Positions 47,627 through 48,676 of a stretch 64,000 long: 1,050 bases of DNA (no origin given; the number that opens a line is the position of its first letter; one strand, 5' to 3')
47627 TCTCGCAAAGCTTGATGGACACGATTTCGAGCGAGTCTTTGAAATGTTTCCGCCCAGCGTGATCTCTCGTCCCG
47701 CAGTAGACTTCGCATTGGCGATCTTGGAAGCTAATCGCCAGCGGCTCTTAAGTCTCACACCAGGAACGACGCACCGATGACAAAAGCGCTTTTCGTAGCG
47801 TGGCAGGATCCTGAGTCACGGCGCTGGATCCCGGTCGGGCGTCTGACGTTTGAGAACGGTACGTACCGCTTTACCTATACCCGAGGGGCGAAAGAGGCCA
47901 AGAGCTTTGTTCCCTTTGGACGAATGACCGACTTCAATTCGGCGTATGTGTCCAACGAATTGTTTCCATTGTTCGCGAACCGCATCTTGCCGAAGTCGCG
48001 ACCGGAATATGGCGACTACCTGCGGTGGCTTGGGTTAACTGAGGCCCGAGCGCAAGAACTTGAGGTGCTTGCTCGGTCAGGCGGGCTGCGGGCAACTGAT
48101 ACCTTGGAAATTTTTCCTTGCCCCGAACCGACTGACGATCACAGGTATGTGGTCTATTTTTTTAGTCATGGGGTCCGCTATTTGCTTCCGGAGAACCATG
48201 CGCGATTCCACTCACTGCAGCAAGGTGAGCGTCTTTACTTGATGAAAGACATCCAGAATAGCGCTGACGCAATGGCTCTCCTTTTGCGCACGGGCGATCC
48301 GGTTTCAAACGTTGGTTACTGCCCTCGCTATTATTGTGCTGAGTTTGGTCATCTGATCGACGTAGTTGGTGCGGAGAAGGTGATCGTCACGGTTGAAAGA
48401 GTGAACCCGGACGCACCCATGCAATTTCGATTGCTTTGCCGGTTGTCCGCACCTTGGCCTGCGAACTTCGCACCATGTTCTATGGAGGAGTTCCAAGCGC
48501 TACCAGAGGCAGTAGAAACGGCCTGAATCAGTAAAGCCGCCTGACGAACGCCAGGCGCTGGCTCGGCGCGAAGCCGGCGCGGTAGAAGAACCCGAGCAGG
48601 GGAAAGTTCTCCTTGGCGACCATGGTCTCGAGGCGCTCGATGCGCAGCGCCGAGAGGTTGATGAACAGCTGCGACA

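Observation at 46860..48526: Split-HipA two-gene module: kinase core plus HipS-like::HIRAN fusion, no HipB. Candidate uncharacterised toxin-antitoxin / DNA-end-sensing growth-arrest system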

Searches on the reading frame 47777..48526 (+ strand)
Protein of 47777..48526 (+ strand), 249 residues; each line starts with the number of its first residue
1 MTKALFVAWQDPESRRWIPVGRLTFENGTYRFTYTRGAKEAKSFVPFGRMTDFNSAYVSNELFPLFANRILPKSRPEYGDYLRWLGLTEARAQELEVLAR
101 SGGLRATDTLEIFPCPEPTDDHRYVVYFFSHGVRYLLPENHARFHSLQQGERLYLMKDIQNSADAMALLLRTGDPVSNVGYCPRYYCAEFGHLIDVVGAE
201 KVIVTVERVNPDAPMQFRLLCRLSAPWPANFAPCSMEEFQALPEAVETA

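Call 3: search_protein_families(library=pfam, proteins=[window:47777-48526:+], max_evalue=1)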
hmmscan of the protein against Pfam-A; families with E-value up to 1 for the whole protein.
window:47777-48526:+ (249 aa): 2 families
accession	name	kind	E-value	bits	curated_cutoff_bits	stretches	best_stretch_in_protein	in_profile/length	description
PF08797.16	HIRAN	-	1.7e-06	28.2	24.7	1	126-205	4-79/96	HIRAN domain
PF13657.11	Couple_hipA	-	0.0022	18.9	22.5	1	19-74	9-64/99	HipA N-terminal domain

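Call 4: search_protein_families(library=ncbifam, proteins=[window:47777-48526:+], max_evalue=1)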
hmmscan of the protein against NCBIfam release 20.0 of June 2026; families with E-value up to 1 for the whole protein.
window:47777-48526:+ (249 aa): 0 families

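Call 5: search_protein_families(library=padloc, proteins=[window:47777-48526:+], max_evalue=1)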
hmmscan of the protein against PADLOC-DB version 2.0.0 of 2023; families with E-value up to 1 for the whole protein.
window:47777-48526:+ (249 aa): 7 families
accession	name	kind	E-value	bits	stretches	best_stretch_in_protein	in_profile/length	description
PDLC04347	PDC-M03B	-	4.6e-98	325.7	1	1-242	1-242/245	-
PDLC04348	PDC-M03B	-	3e-86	287.2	1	2-240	4-243/248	-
PDLC04346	PDC-M03B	-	1.2e-72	242.6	1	48-246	5-208/262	-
PDLC04350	PDC-M03B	-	1e-43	147.6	1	18-236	20-235/280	-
PDLC04352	PDC-M03B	-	4.1e-35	119.5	1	3-225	6-228/250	-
PDLC04349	PDC-M03B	-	7.9e-33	112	1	3-213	8-217/232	-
PDLC04351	PDC-M03B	-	2.5e-15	54.7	1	2-196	5-201/255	-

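Call 20: find_homologous_proteins(query=window:47777-48523:+, max_evalue=0.001)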
Query window:47777-48523:+ (249 aa): 1533 proteins with E <= 0.001 among 2159 candidates; the best 120 are listed.
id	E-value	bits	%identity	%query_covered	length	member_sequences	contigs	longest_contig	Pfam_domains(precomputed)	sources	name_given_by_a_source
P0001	1.2e-169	580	100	100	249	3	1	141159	PF08797.17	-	-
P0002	8.3e-131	453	78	98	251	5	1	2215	PF08797.17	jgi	jgi:hypothetical protein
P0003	3.1e-119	415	71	96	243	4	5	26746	PF08797.17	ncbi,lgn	-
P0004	1.9e-118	413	72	96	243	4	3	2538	PF08797.17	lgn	-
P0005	4.6e-118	411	73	96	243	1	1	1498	PF08797.17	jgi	jgi:hypothetical protein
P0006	7.4e-118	411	73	96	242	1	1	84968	PF08797.17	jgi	jgi:hypothetical protein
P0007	2.1e-117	409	71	96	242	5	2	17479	PF08797.17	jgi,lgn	jgi:hypothetical protein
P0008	3.2e-117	409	73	96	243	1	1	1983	PF08797.17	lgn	-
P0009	2.8e-116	405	70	96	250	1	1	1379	PF08797.17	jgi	-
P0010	4.5e-116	405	70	96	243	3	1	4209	PF08797.17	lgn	-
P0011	4.7e-116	405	72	96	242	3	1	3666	PF08797.17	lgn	-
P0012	5.1e-116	405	73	96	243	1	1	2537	PF08797.17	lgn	-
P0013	8.1e-116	404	72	96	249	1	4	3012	PF08797.17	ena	-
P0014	1.6e-115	403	71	96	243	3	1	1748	PF08797.17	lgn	-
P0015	2.4e-115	402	69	96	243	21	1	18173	PF08797.17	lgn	-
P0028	7.9e-113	394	70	96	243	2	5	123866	PF08797.17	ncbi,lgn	-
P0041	2.8e-108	379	68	96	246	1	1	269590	PF08797.17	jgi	jgi:HIRAN domain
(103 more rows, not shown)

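Call 22: search_solved_structures(query=window:47777-48523:+, max_evalue=10, show_alignments=3)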
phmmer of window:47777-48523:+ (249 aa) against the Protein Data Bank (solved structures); distinct sequences matched with E-value up to 10: 1.
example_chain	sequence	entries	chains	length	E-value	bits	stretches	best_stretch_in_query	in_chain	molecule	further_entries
5kwd_A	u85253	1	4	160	2.2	11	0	167-197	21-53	Ankyrin repeat-containing protein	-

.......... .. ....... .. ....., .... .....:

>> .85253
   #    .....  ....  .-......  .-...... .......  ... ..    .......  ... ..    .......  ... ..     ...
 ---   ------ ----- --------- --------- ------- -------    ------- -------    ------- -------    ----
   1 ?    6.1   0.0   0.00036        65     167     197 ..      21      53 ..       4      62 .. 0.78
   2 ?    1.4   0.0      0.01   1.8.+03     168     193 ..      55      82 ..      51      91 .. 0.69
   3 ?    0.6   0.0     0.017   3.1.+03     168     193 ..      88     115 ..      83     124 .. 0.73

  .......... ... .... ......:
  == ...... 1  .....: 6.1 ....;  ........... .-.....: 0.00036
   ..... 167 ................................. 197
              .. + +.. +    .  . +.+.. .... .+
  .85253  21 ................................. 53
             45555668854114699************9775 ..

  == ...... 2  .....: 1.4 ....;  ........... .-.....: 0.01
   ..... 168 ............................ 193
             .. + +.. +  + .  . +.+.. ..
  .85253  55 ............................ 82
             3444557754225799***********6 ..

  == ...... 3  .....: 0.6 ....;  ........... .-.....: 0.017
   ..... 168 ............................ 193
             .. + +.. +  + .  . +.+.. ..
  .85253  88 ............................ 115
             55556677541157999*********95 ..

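Call 23: find_encoding_contigs(protein=P0001, flank=10000, max_places=3)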
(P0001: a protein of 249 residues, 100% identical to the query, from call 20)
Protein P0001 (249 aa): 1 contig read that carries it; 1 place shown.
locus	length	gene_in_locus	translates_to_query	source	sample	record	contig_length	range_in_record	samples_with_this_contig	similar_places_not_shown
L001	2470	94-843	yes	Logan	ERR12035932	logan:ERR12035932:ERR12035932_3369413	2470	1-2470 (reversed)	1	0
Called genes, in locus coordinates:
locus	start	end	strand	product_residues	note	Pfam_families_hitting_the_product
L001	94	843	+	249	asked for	PF08797:HIRAN (weak)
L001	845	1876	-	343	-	PF09390:DUF1999 (faint), PF00583:Acetyltransf_1, PF13420:Acetyltransf_4 (faint), PF13673:Acetyltransf_10 (faint), PF13508:Acetyltransf_7 (weak), PF08445:FR47 (faint), PF00583:Acetyltransf_1, PF13508:Acetyltransf_7 (weak)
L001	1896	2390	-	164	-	PF01814:Hemerythrin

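Call 24: find_encoding_contigs(protein=P0041, flank=8000, max_places=2)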
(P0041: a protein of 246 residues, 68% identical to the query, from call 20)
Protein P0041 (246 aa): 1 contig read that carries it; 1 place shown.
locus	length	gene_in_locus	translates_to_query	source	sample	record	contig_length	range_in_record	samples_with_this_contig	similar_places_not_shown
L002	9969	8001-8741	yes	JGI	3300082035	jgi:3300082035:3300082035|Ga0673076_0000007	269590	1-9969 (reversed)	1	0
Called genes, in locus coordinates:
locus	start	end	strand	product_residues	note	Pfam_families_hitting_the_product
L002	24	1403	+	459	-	PF05697:Trigger_N, PF05698:Trigger_C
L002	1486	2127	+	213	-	PF00574:CLP_protease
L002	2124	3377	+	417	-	PF06689:zf-C4_ClpX, PF00493:MCM (weak), PF00004:AAA, PF07724:AAA_2, PF07728:AAA_5, PF13401:AAA_22 (faint), PF10431:ClpB_D2-small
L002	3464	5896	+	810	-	PF02190:LON_substr_bdg, PF00004:AAA, PF07728:AAA_5, PF22667:Lon_lid, PF05362:Lon_C, PF13541:ChlI (weak)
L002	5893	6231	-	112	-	-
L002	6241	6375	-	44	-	-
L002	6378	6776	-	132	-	PF00903:Glyoxalase (weak), PF06983:3-dmu-9_3-mt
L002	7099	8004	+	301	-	PF07804:HipA_C (weak)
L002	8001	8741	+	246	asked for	PF08797:HIRAN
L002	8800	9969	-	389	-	?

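Call 25: find_encoding_contigs(protein=P0028, flank=8000, max_places=3)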
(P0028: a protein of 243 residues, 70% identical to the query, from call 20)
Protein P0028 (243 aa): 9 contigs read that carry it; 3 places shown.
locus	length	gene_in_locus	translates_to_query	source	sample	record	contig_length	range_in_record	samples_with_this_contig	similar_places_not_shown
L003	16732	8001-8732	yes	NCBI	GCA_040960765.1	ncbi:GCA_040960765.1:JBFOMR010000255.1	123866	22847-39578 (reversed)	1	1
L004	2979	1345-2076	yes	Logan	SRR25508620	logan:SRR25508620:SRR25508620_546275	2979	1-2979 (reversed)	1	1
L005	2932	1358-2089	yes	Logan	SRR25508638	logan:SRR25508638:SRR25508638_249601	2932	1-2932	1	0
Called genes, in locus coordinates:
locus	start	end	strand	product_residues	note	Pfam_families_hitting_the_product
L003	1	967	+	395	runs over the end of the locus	PF06727:DUF1207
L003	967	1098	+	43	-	-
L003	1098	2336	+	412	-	-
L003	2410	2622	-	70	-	PF00313:CSD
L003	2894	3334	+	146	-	PF00892:EamA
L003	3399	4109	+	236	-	PF05118:Asp_Arg_Hydrox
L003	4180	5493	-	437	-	PF00909:Ammonium_transp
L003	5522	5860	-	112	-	PF00543:P-II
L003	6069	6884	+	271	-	PF00561:Abhydrolase_1, PF12146:Hydrolase_4, PF12697:Abhydrolase_6 (weak), PF00326:Peptidase_S9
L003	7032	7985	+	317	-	PF07804:HipA_C (weak)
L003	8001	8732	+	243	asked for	PF08797:HIRAN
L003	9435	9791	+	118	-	-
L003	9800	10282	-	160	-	PF00254:FKBP_C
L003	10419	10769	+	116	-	PF10262:Rdx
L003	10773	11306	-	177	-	-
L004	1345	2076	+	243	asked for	PF08797:HIRAN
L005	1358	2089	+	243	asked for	PF08797:HIRAN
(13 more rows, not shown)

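Call 36: search_solved_structures(query=A2, max_evalue=10, show_alignments=4)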
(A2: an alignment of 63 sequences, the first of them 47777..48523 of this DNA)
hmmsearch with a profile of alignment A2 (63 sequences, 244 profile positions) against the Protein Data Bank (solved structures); distinct sequences matched with E-value up to 10: 1.
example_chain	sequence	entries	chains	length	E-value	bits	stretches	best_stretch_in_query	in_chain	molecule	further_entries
3k2y_A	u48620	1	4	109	0.36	13.6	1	141-198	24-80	uncharacterized protein lp_0118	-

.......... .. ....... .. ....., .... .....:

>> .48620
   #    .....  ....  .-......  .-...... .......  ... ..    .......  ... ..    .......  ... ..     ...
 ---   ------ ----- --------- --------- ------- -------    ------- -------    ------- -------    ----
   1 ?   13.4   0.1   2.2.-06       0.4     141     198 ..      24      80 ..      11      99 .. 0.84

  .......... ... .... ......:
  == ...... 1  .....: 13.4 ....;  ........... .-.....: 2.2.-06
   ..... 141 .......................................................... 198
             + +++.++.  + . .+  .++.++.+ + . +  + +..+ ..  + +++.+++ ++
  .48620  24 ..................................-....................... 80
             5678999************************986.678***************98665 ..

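Call 37: find_related_loci(query=A2, collection=genome_contigs, flank=10000)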
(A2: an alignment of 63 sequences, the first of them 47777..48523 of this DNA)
Query A2 (249 aa) in genome_contigs; peptide patterns used: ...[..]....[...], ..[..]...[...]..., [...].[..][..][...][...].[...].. (x = any residue, [..] = any of these).
431 stretches matched a pattern; 315 encode a relative of the query (tblastn E <= 1e-3); the best 80 are kept; 80 distinct loci.
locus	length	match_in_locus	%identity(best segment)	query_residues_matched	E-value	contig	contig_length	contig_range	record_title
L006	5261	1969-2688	71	3-242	1e-120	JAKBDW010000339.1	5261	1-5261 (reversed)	MAG: Proteobacteria bacterium isolate BP6.bin131 NODE_35097_length_5261_cov_1.261784, whole genome shotgun sequence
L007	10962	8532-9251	71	3-242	2e-120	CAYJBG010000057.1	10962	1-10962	MAG TPA_asm: uncultured Acidiferrobacterales bacterium isolate ERP119705_co9_483 genome assembly, contig: NODE_7959_leng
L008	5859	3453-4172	70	3-242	2e-118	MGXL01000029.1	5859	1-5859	MAG: Gammaproteobacteria bacterium RBG_16_57_12 RBG_16_scaffold_17898, whole genome shotgun sequence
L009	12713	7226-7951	67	1-242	6e-114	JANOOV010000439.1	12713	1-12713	MAG: Gammaproteobacteria bacterium isolate VAR_43_metabat_102 VAR_43_k141_3050587, whole genome shotgun sequence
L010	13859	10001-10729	66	3-245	8e-112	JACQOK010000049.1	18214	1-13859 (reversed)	MAG: Betaproteobacteria bacterium isolate NC_groundwater_1279_Ag_S-0.2um_63_76 S_p2_S4_coassembly_k141_408076, whole gen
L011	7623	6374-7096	64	1-242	7e-108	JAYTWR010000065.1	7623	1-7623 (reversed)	MAG: Burkholderiales bacterium isolate GFS_5817 GFS_5817_64, whole genome shotgun sequence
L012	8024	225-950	62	1-242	1e-107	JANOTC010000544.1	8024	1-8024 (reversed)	MAG: Gammaproteobacteria bacterium isolate VAR_39_metabat_35 VAR_39_k141_4225871, whole genome shotgun sequence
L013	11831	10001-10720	65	3-242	3e-107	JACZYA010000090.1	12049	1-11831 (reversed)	MAG: Acidobacteria bacterium isolate B25T1B10 B25T1B10_NODE3198, whole genome shotgun sequence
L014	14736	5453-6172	64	3-242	1e-106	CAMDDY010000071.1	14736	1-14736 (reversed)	MAG: Bordetella parapertussis isolate MaH-09apr19-209 genome assembly, contig: MaH-09apr19-C10124, whole genome shotgun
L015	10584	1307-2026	65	3-242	4e-106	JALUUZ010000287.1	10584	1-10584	MAG: Gammaproteobacteria bacterium isolate 128-326_metabat2_scaf2bin.009 128-326_scaffold_3108_c1, whole genome shotgun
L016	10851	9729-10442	64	5-242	5e-106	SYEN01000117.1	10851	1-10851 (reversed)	MAG: Burkholderiales bacterium isolate F1-60-MAGs044 F1-60__c145123, whole genome shotgun sequence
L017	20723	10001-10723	64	2-242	5e-105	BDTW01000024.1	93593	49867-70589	Bacterium BMS3Bbin13 DNA, contig: NODE_8, whole genome shotgun sequence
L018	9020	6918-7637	63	3-242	3e-104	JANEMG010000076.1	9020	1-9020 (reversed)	MAG: Gammaproteobacteria bacterium isolate Ifr-MOX-184 NODE_182_length_9020_cov_2.939993, whole genome shotgun sequence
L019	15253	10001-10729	61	1-242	6e-104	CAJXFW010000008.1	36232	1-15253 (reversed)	MAG TPA_asm: uncultured Thiogranum sp. isolate SRR4028170_bin.1_MetaBAT_v2.12.1_MAG genome assembly, contig: NODE_251_le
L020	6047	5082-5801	63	3-242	1e-103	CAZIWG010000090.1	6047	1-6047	MAG TPA_asm: uncultured Granulosicoccaceae bacterium isolate SRP128015_co3_116 genome assembly, contig: NODE_17488_lengt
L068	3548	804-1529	55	3-244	7e-90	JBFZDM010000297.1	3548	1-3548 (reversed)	MAG: Chromatiaceae bacterium isolate PPR_0555 k121_1545271, whole genome shotgun sequence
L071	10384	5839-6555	56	4-243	1e-87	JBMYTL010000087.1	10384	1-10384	MAG: Gammaproteobacteria bacterium isolate ME_XS_2211_2_bin_61 ME_XS_2211_2_bin_61_100, whole genome shotgun sequence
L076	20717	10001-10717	52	3-242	3e-84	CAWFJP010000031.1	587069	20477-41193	MAG: uncultured delta proteobacterium isolate MFD02242.bin.2.64 genome assembly, contig: contig_9779, whole genome shotg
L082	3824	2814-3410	59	44-242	6e-81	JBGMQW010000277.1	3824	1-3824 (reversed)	MAG: Thiohalomonadales bacterium isolate N04_metabat2_bin.65 NODE_20814_length_3824_cov_6.876360, whole genome shotgun s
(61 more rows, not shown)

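Call 41: predict_structure(alignment_id=A2)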
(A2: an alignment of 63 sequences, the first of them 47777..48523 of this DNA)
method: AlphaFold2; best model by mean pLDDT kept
length: 249 residues; sequences in the alignment: 63
mean_pLDDT: 89.2   pTM: 0.83
mean pLDDT of the five models: 89.2, 89.3, 88.5, 86.2, 85.6
residues with pLDDT >= 90: 162; 70-90: 77; 50-70: 7; < 50: 3
segments of 3 or more residues with pLDDT < 50: 247-249
pLDDT, mean of each block of 10 residues (from residue 1): 84 89 94 96 93 95 93 92 90 88 77 89 93 88 91 94 88 94 88 92 96 91 92 80 60
secondary structure, 60 per line:
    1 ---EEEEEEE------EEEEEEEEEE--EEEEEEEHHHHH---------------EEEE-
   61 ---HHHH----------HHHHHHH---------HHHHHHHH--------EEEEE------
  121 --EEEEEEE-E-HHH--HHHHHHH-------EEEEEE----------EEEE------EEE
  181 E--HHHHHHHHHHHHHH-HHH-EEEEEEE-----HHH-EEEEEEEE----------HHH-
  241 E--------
elements in order: E4-10 E17-26 E29-35 H36-40 E56-59 H64-67 H78-84 H94-101 E110-114 E123-129 H138-144 E152-157 E168-171 E178-181 H184-197 E203-209 E219-226

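Call 45: fold_search(model_id=the predicted structure, library=pdb)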
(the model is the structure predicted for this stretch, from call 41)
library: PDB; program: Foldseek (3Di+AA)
matches with E <= 10: 543; with E <= 0.001: 8
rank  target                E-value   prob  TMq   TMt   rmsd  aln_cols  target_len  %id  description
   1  3k2y_D                5.6e-05  1.00  0.32  0.74   2.8       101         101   20  Crystal structure of protein lp_0118 from Lactobacillus plantarum,northeast structural genomics consortium target LpR9 (released 2009-11-17)
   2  3k2y_A                1.2e-04  1.00  0.32  0.72   3.9       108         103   19  Crystal structure of protein lp_0118 from Lactobacillus plantarum,northeast structural genomics consortium target LpR9 (released 2009-11-17)
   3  3k2y_B                2.0e-04  1.00  0.33  0.73   2.7       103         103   20  Crystal structure of protein lp_0118 from Lactobacillus plantarum,northeast structural genomics consortium target LpR9 (released 2009-11-17)
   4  3k2y_C                2.4e-04  1.00  0.32  0.72   3.6       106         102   20  Crystal structure of protein lp_0118 from Lactobacillus plantarum,northeast structural genomics consortium target LpR9 (released 2009-11-17)
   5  4s0n_B                4.3e-04  1.00  0.30  0.57   3.1       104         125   15  Crystal Structure of HLTF HIRAN Domain bound to DNA (released 2015-05-27)
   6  4xzg_F                5.2e-04  1.00  0.31  0.59   2.8       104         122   15  Crystal structure of HIRAN domain of human HLTF (released 2015-04-15)
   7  4xzg_A                5.5e-04  1.00  0.31  0.60   4.7       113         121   13  Crystal structure of HIRAN domain of human HLTF (released 2015-04-15)
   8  4xzg_C                7.0e-04  1.00  0.30  0.59   3.1       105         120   15  Crystal structure of HIRAN domain of human HLTF (released 2015-04-15)
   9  4xzg_G                1.0e-03  1.00  0.30  0.58   3.1       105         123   15  Crystal structure of HIRAN domain of human HLTF (released 2015-04-15)
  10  5bnh_A                1.1e-03  1.00  0.30  0.58   3.1       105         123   15  Crystal structure of the HLTF HIRAN domain with a ssDNA fragment (released 2016-05-25)
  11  4s0n_C                1.1e-03  1.00  0.30  0.57   5.5       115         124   15  Crystal Structure of HLTF HIRAN Domain bound to DNA (released 2015-05-27)
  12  4xzg_H                1.4e-03  1.00  0.31  0.60   2.8       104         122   15  Crystal structure of HIRAN domain of human HLTF (released 2015-04-15)
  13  4s0n_A                1.4e-03  1.00  0.31  0.60   2.8       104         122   15  Crystal Structure of HLTF HIRAN Domain bound to DNA (released 2015-05-27)
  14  6kcs_A                1.8e-03  1.00  0.30  0.58   3.5       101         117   15  Crystal structure of HIRAN domain of HLTF in complex with duplex DNA (released 2020-06-10)
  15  4s0n_D                1.8e-03  1.00  0.30  0.56   5.6       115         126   15  Crystal Structure of HLTF HIRAN Domain bound to DNA (released 2015-05-27)
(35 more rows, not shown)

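Call 48: search_protein_families(library=pfam, alignment_id=A2, max_evalue=0.01)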
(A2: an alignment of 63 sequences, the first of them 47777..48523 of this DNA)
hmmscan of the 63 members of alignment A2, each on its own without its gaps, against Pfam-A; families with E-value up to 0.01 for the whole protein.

A. member 1, window:47777-48523:+ (249 aa): 2 families
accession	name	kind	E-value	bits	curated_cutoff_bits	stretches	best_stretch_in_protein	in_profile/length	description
PF08797.16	HIRAN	-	1.7e-06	28.2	24.7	1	126-205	4-79/96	HIRAN domain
PF13657.11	Couple_hipA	-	0.0022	18.9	22.5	0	19-74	9-64/99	HipA N-terminal domain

B. families by the number of members that match (of 63 scanned): 3 families
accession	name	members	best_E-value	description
PF08797.16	HIRAN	63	3.9e-12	HIRAN domain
PF13657.11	Couple_hipA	22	0.00014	HipA N-terminal domain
PF14409.11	Herpeto_peptide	1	0.0094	Ribosomally synthesized peptide in Herpetosiphon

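Call 60: search_protein_families(library=padloc, alignment_id=A4, max_evalue=0.00001)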
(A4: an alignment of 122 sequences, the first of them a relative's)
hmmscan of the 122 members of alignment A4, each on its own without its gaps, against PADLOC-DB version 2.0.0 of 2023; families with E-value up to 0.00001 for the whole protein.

A. member 1, L009:2297-3184:+ (296 aa): 0 families

B. families by the number of members that match (of 122 scanned): 294 families (the first 25 are shown)
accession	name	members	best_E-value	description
PDLC02707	PbeA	5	3.2e-33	PbeA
PDLC02704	PbeA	5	7.8e-27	PbeA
PDLC02703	PbeA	5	3.7e-19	PbeA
PDLC02193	PLD_Helicase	4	2.7e-239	-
PDLC02706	PbeA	4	4e-18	PbeA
PDLC03624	REase_MTase_IIG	4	3.3e-12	Type IIG restriction enzyme-methyltransferase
PDLC04134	mad2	3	4e-61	mads_2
PDLC02500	BrxHI|BrxHII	3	1.5e-36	BrxHI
PDLC02621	DrmD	3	2.5e-36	DrmD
PDLC02619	DrmD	3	2.5e-36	DrmD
PDLC00659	HmaA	3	8.2e-36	SNF2 helicase / DEAD-box helicase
PDLC02504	BrxHI|BrxHII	3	2.3e-30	BrxHII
PDLC02623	DrmD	3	2.5e-29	DrmD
PDLC03032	MTase_I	3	1.8e-25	Type I methyltransferase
PDLC02843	DpdE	3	7.8e-25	DpdE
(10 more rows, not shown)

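Call 61: search_protein_families(library=pfam, alignment_id=A4, max_evalue=0.00001)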
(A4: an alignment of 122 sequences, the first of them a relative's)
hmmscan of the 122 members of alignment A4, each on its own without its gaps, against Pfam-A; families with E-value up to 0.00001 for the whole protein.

A. member 1, L009:2297-3184:+ (296 aa): 1 family
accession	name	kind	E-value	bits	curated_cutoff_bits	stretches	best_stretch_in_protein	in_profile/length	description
PF12974.12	Phosphonate-bd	-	1.1e-52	179.3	27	1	45-273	2-239/242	ABC transporter, phosphonate, periplasmic substrate-binding protein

B. families by the number of members that match (of 122 scanned): 127 families (the first 25 are shown)
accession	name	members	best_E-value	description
PF00271.37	Helicase_C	5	3e-17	Helicase conserved C-terminal domain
PF13091.12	PLDc_2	4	2.5e-11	PLD-like domain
PF04851.21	ResIII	3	1e-38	Type III restriction enzyme, res subunit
PF13505.12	OMP_b-brl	3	9.3e-12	Outer membrane protein beta-barrel domain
PF00176.29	SNF2-rel_dom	3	1.6e-10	SNF2-related domain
PF00171.27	Aldedh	2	1.7e-173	Aldehyde dehydrogenase family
PF00563.25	EAL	2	6.2e-79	EAL domain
PF07916.16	TraG_N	2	2.6e-70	TraG-like protein, N-terminal region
PF02384.22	N6_Mtase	2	1.7e-64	N-6 DNA Methylase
PF12974.12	Phosphonate-bd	2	1.1e-52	ABC transporter, phosphonate, periplasmic substrate-binding protein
PF00990.26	GGDEF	2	1.3e-49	Diguanylate cyclase, GGDEF domain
PF00239.26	Resolvase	2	2.7e-40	Resolvase, N terminal domain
PF00072.30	Response_reg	2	5.8e-27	Response regulator receiver domain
PF00270.35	DEAD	2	8.5e-22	DEAD/DEAH box helicase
PF15731.11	MqsA_antitoxin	2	2.8e-21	Antitoxin component of bacterial toxin-antitoxin system, MqsA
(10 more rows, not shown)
